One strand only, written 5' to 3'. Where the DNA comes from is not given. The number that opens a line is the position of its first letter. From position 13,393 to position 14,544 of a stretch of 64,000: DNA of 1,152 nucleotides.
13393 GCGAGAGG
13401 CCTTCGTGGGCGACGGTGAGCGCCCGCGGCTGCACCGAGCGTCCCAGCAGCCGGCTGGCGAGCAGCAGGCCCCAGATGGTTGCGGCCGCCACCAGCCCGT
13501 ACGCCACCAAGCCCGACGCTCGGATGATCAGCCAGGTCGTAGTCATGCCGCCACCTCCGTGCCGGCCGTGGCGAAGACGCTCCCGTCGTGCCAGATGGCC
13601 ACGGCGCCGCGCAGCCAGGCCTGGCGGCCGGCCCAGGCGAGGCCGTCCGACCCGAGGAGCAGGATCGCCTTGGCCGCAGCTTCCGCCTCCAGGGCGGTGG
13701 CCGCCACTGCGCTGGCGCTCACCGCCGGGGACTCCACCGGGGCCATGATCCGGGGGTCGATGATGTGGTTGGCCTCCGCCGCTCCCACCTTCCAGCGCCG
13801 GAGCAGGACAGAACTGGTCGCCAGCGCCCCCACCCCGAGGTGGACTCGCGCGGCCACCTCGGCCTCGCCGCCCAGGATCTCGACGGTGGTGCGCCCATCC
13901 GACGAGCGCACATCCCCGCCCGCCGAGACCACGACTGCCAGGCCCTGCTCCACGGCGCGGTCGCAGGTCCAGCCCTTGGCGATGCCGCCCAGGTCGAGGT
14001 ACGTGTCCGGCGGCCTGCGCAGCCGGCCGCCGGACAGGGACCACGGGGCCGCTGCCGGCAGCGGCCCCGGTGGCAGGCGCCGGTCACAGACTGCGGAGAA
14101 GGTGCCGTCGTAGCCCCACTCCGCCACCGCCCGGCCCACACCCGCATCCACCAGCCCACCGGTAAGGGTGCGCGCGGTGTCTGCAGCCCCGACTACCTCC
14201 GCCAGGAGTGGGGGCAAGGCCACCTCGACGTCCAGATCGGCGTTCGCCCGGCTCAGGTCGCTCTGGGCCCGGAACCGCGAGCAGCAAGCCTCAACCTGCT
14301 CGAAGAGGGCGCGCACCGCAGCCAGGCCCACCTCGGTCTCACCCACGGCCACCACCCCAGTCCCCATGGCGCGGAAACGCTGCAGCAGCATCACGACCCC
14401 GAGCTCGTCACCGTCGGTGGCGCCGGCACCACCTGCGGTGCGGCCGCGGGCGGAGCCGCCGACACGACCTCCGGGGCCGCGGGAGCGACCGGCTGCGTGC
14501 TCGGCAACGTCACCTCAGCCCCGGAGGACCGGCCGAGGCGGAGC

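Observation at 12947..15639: Translationally coupled five-gene ApbE / ferric-reductase-TM cassette with three uncharacterised secreted proteins and no recognisable FMN-binding substrate domain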

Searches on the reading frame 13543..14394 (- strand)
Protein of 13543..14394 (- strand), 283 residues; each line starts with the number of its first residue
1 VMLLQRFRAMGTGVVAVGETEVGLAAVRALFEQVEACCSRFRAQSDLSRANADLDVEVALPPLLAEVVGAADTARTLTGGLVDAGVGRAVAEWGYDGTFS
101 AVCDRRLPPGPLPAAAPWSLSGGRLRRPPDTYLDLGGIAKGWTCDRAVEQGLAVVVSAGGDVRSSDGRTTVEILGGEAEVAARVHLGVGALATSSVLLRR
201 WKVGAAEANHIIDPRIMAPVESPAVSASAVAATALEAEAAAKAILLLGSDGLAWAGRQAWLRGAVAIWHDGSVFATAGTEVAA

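Call 3: search_protein_families(library=pfam, max_evalue=1, proteins=[window:13543-14394:-])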
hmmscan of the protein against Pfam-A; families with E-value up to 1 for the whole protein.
window:13543-14394:- (283 aa): 1 family
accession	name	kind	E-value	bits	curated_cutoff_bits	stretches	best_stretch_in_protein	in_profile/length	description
PF02424.20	ApbE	-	4.4e-33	115.4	25.6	1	25-257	15-257/266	ApbE family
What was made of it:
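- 13543..14394 (-): apbE: 283-aa (or 282 from the ATG at 14391) ApbE-family FAD:protein FMN transferase without a signal peptide. Pfam ApbE 4.4e-33, 115 bits against a cut-off of 25.6 (call 3).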

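Call 6: search_protein_families(library=ncbifam, max_evalue=1, proteins=[window:13543-14394:-])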
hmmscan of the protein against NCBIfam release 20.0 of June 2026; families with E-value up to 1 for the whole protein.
window:13543-14394:- (283 aa): 1 family
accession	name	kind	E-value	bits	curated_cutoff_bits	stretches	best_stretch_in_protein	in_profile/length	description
NF007774.0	PRK10461.1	equivalog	2e-10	40.1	498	2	129-250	177-311/351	FAD:protein FMN transferase ApbE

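Call 7: find_related_loci(query=window:13543-14394:-, collection=genome_contigs, flank=7000)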
Query window:13543-14394:- (283 aa) in genome_contigs; peptide patterns used: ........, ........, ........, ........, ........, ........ (x = any residue, [..] = any of these).
136 stretches matched a pattern; 17 encode a relative of the query (tblastn E <= 1e-3); 17 distinct loci.
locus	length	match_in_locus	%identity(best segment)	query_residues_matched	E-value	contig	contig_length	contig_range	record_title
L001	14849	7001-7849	69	1-283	8e-105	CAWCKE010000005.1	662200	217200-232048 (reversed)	MAG: uncultured Acidimicrobiia bacterium isolate MFD00709.bin.2.137 genome assembly, contig: contig_40654, whole genome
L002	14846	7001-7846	56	1-283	1e-91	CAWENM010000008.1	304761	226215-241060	MAG: uncultured Acidobacteriota bacterium isolate MFD02360.bin.1.245 genome assembly, contig: contig_3891, whole genome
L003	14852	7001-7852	55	1-283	5e-91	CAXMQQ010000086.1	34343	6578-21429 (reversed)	MAG: uncultured Acidimicrobiia bacterium isolate 10C-St20-MC-01_bin.8.orig genome assembly, contig: k141_2004059, whole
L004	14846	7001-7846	57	1-283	1e-81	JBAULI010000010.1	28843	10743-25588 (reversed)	MAG: Acidimicrobiia bacterium isolate MFD09314_ilm_asm_bin41 k127_249985, whole genome shotgun sequence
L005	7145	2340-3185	53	1-283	2e-79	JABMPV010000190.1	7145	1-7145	MAG: bacterium isolate bin.66 k141_2742362, whole genome shotgun sequence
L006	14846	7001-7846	55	1-283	6e-78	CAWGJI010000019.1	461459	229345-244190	MAG: uncultured Acidobacteriota bacterium isolate MFD05684.bin.1.84 genome assembly, contig: contig_84878, whole genome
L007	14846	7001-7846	50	1-283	2e-75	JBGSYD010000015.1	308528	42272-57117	MAG: Acidimicrobiia bacterium isolate JTS-RE82 k141_7352538, whole genome shotgun sequence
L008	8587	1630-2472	55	1-283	3e-75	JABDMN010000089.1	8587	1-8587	MAG: Acidimicrobiia bacterium isolate SS_bin_102 k127_518274, whole genome shotgun sequence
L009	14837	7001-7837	54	1-283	3e-74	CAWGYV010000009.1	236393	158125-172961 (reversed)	MAG: uncultured Acidimicrobiia bacterium isolate MFD02360.bin.2.54 genome assembly, contig: contig_2369, whole genome sh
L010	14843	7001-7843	50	1-282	3e-74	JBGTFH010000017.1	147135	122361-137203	MAG: Acidimicrobiia bacterium isolate JTS-RE187 k141_5797823, whole genome shotgun sequence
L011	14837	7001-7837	54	1-283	4e-73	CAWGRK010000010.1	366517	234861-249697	MAG: uncultured Actinomycetes bacterium isolate MFD05747.bin.2.155 genome assembly, contig: contig_546, whole genome sho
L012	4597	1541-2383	48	1-282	8e-73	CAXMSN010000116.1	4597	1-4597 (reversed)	MAG: uncultured Kiloniellales bacterium isolate 07C-BC-St07_bin.9.orig genome assembly, contig: k141_1787457, whole geno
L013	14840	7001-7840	51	1-281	1e-71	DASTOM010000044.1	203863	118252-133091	MAG TPA_asm: Acidimicrobiia bacterium isolate SMAG_U2170 k141_243733, whole genome shotgun sequence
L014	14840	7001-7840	52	1-283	6e-70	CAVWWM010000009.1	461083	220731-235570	MAG: uncultured Actinomycetes bacterium isolate MFD00962.bin.2.219 genome assembly, contig: contig_136672, whole genome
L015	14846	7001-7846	54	1-283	7e-85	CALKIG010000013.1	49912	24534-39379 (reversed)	MAG TPA_asm: uncultured actinobacterium isolate SRR7515930_bin.12_CONCOCT_v1.1_MAG genome assembly, contig: ERZ869936.31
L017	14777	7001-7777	35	5-248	7e-27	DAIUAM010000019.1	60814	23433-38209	MAG TPA_asm: Actinomycetota bacterium isolate CTOTU41495 NODE_294_length_60814_cov_11.024128, whole genome shotgun seque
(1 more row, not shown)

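Call 15: search_solved_structures(query=window:13543-14394:-, max_evalue=0.001, show_alignments=3)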
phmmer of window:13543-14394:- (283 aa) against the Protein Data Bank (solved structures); distinct sequences matched with E-value up to 0.001: 8.
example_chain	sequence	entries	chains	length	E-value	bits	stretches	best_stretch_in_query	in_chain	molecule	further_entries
6nxi_A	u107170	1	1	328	5.8e-11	45.9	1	26-253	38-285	FAD:protein FMN transferase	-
6nxj_A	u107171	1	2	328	1.4e-09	41.3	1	26-253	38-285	FAD:protein FMN transferase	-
4xgw_A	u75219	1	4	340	6.9e-09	39.1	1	128-258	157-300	FAD:protein FMN transferase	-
3pnd_A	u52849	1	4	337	2.3e-08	37.4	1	61-258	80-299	Thiamine biosynthesis lipoprotein ApbE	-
2o18_A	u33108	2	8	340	2.5e-08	37.3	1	128-258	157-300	Thiamine biosynthesis lipoprotein apbE | FAD:protein FMN transferase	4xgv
1vrm_A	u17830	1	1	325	5.1e-08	36.2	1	58-245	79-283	hypothetical protein TM1553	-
4xgx_A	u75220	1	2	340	5.7e-08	36.1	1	128-258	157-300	FAD:protein FMN transferase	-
5mgy_H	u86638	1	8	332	2.4e-07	34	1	24-280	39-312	FAD:protein FMN transferase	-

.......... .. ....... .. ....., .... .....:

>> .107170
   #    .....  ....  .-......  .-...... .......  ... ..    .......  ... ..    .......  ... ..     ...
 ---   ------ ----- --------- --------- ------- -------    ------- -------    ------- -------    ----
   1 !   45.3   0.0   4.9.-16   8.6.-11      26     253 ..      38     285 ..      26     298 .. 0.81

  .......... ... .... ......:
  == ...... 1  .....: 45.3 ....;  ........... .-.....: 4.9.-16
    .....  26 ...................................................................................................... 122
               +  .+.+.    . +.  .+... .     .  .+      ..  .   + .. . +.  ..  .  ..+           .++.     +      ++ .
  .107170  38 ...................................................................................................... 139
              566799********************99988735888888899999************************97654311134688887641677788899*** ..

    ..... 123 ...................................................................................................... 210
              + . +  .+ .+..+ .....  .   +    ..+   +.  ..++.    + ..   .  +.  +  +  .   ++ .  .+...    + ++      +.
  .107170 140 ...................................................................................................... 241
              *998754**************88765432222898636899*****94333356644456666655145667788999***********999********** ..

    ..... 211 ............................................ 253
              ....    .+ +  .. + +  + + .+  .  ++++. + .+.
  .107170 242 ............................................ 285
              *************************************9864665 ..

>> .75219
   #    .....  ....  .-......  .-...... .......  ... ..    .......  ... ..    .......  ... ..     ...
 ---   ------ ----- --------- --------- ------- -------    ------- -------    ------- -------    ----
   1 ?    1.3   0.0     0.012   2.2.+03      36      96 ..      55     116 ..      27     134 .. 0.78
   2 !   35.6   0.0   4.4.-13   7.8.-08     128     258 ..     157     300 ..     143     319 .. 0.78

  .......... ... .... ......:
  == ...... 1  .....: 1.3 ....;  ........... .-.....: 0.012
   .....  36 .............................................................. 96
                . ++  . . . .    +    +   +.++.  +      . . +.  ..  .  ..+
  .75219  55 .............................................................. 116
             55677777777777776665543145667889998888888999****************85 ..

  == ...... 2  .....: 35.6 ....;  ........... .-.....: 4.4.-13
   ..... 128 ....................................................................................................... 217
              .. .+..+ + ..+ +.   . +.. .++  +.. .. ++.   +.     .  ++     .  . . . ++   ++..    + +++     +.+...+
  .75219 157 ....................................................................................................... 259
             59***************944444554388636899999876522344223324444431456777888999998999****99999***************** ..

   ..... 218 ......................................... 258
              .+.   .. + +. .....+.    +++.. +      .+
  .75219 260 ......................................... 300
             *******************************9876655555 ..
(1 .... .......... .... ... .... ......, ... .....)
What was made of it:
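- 13543..14394 (-): The best solved relative is V. cholerae ApbE 6nxi at 5.8e-11, with the His of HIIDP aligned to the residue mutated in 6nxj (call 15).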

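Call 54: search_protein_representatives(protein=window:13543-14394:-)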
Query: 283 residues. Proteins with E-value up to 0.001 (for the whole library): 6815; up to 1e-10: 1593; up to 1e-30: 24. The best 150 are listed.
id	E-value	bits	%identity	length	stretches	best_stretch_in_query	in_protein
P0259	1.4e-76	274.3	54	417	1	6-283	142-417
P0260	7.7e-75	268.5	53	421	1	4-283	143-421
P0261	3.1e-73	263.3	53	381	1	6-282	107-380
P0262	3.4e-65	236.9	51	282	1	5-280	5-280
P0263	3.4e-63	230.3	46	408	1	5-282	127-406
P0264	1.4e-62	228.4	48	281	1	6-279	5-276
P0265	2.0e-62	227.8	44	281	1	3-283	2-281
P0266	1.1e-61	225.4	47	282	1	5-283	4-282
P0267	2.6e-58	214.3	47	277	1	6-280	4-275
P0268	3.9e-54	200.6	42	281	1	2-277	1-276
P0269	6.1e-52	193.4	42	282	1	6-283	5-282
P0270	3.7e-50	187.6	59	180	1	116-283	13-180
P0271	9.2e-50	186.3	50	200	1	85-278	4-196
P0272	3.0e-45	171.5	45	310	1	2-223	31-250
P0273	8.9e-42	160.1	44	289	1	26-277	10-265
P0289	1.8e-27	113.2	40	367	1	4-253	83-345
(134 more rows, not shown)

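Call 61: search_protein_families(library=pfam, max_evalue=0.01, proteins=[L004:5425-5700:+, P0289, L017:6508-6948:+, L017:6309-6644:+])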
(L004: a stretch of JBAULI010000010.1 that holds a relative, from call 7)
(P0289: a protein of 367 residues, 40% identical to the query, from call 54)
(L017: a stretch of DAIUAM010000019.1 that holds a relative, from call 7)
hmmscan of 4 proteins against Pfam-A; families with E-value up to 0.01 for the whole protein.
L004:5425-5700:+ (91 aa): 3 families
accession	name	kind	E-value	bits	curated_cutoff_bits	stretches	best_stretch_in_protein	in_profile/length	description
PF13459.11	Fer4_15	-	4.9e-14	53.2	22.4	1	4-89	1-66/66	4Fe-4S single cluster domain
PF13370.11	Fer4_13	-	1e-10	42.6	24.5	1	6-88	1-57/58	4Fe-4S single cluster domain of Ferredoxin I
PF06902.16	Fer4_19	-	0.0074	16.7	24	0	5-33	9-36/64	Divergent 4Fe-4S mono-cluster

P0289 (367 aa): 1 family
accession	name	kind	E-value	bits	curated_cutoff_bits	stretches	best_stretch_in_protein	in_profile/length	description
PF02424.20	ApbE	-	8.3e-48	163.6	25.6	1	89-343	1-250/266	ApbE family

L017:6508-6948:+ (146 aa): 0 families

L017:6309-6644:+ (111 aa): 0 families

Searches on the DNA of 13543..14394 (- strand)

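Call 72: search_rna_families(sources=[L001, L002, L003, L004, L007, L010, L013, L015, L020, L017], threshold=gathering)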
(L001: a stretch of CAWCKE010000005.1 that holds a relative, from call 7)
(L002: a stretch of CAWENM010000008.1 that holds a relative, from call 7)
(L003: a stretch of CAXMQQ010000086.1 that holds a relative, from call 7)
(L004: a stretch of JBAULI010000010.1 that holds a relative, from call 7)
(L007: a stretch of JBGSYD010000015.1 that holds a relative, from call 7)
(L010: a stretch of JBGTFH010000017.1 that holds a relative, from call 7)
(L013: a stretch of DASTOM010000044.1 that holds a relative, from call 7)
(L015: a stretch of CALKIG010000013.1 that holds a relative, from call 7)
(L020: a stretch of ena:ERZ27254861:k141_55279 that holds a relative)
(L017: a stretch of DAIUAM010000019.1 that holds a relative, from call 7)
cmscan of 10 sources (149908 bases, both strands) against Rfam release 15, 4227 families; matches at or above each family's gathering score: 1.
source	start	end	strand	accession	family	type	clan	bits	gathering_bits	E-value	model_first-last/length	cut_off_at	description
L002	12319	12391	-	RF00005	tRNA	Gene; tRNA;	CL00001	74.3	29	5e-14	1-71/71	no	tRNA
